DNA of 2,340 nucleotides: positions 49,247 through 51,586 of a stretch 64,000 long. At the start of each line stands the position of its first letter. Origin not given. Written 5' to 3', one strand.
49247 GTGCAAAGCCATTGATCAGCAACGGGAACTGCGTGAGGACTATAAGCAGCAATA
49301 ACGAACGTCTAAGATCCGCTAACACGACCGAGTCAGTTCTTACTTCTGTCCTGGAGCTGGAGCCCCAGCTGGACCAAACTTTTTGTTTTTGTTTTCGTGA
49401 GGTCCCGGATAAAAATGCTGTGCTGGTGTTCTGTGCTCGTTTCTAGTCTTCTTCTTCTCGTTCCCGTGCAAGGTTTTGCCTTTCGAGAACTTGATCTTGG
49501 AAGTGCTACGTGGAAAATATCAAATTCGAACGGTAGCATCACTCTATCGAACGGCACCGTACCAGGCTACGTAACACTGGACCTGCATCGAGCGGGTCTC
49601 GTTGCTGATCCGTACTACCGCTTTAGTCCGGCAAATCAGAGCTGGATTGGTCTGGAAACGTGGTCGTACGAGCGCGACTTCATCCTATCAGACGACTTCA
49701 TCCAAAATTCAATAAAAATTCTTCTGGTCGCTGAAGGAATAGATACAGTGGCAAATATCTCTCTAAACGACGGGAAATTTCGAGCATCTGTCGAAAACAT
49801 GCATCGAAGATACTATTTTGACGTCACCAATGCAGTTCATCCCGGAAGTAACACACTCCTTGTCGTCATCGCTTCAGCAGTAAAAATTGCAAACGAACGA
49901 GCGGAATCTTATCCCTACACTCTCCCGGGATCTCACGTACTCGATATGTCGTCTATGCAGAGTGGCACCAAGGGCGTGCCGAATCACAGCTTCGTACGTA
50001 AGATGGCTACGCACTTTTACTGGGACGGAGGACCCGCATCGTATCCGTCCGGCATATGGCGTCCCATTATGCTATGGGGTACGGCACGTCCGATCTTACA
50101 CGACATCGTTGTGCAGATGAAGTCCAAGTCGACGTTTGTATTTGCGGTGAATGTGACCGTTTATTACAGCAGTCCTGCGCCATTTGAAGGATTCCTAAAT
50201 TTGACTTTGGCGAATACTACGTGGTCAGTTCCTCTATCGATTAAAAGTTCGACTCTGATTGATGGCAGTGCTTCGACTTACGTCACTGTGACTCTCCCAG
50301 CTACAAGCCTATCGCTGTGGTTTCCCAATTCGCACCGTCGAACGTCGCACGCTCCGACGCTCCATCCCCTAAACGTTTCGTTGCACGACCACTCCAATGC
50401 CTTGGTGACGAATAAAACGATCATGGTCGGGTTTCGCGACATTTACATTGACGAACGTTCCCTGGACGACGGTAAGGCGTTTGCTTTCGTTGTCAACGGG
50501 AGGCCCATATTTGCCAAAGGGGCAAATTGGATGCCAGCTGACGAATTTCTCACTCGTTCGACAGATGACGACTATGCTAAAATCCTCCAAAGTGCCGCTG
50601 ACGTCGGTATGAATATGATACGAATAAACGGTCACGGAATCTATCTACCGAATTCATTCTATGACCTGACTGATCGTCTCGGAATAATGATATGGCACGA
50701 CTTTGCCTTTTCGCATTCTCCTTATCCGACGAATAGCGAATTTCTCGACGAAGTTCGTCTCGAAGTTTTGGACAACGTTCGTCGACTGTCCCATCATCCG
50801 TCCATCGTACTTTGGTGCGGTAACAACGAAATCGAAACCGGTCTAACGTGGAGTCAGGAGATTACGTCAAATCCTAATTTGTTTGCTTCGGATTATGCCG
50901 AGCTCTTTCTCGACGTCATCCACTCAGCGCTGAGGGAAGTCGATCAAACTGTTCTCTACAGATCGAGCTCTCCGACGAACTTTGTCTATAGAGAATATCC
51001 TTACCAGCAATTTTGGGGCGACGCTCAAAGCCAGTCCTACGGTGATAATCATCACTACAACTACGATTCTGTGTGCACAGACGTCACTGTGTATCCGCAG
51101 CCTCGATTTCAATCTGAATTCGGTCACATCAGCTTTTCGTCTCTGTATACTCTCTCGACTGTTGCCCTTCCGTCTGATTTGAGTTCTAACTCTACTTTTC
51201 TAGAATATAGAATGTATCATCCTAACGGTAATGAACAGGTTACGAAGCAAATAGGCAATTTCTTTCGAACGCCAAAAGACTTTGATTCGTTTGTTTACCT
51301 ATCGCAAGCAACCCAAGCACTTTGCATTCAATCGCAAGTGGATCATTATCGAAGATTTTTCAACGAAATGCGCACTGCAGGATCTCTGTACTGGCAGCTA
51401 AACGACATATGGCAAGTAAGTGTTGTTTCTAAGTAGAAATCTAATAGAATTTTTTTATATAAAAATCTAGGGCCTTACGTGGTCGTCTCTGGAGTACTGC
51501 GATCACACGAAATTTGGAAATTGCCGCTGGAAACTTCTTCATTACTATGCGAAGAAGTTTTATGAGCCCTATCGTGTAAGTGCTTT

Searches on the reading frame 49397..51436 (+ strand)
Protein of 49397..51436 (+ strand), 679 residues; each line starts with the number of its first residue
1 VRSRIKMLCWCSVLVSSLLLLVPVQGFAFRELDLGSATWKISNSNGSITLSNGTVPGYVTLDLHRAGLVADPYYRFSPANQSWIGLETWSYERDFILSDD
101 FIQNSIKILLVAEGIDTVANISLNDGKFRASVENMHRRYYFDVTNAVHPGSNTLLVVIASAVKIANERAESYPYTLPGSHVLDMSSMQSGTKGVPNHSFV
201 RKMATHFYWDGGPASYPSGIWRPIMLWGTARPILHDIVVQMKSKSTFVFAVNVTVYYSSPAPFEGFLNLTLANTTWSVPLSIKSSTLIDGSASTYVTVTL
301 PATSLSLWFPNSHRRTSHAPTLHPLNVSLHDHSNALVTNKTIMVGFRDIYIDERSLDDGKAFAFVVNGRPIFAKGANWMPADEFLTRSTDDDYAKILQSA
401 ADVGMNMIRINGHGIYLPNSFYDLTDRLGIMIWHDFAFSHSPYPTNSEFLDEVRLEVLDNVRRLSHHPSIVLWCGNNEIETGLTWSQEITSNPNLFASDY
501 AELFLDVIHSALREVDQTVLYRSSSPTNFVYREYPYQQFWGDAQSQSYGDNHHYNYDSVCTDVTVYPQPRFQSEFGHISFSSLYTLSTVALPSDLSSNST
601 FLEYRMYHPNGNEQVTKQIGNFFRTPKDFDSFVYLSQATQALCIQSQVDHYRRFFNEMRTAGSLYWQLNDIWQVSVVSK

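Call 21: find_homologous_proteins(query=window:49397-51436:+, max_evalue=1e-20)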
Query window:49397-51436:+ (679 aa): 704 proteins with E <= 1e-20 among 8000 candidates; the best 120 are listed.
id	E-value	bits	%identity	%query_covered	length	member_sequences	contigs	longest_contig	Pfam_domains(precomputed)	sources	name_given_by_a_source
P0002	0.0e+0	1542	99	99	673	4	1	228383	PF22666.3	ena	-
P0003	3.0e-106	375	36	98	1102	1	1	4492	PF17753.8,PF22666.3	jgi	jgi:beta-mannosidase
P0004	4.4e-101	357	35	98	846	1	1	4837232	PF17786.8,PF17753.8,PF00703.28,PF22666.3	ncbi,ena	-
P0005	1.1e-100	356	34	94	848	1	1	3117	PF17786.8,PF17753.8,PF00703.28,PF22666.3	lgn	-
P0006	2.9e-100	355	35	94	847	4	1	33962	PF17786.8,PF17753.8,PF00703.28,PF22666.3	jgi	jgi:beta-mannosidase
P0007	1.1e-99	353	34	94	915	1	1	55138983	PF17753.8,PF02836.24,PF22666.3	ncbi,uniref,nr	ncbi:beta-mannosidase-like [Pecten maximus]|uniref:beta-mannosidase-like n=1 Tax=Pecten maximus TaxI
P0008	1.5e-99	352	33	95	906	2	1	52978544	PF17753.8,PF02836.24,PF22666.3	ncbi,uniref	ncbi:beta-mannosidase-like isoform X2 [Argopecten irradians]|uniref:beta-mannosidase-like isoform X2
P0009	1.2e-98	349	34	94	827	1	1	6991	PF17786.8,PF17753.8,PF00703.28,PF22666.3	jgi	-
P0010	2.3e-98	348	34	95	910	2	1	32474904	PF17753.8,PF02836.24,PF22666.3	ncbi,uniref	ncbi:beta-mannosidase-like [Haliotis cracherodii]|uniref:beta-mannosidase-like n=1 Tax=Haliotis crac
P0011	2.4e-98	348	34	94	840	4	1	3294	PF02837.25,PF17786.8,PF17753.8,PF00703.28,PF22666.3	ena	-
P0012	2.4e-98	348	35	93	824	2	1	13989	PF17786.8,PF17753.8,PF00703.28,PF22666.3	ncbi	-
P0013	4.1e-98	348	34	95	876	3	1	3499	PF02837.25,PF17786.8,PF17753.8,PF22666.3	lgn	-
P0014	3.8e-97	344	33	95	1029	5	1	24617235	PF17786.8,PF17753.8,PF22666.3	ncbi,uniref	ncbi:beta-mannosidase-like isoform X2 [Clavelina lepadiformis]|uniref:beta-mannosidase-like isoform 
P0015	5.1e-97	344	34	94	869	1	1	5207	PF02837.25,PF17786.8,PF17753.8,PF00703.28,PF22666.3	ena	-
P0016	5.8e-97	344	33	91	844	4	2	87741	PF02837.25,PF17786.8,PF17753.8,PF00703.28,PF22666.3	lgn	-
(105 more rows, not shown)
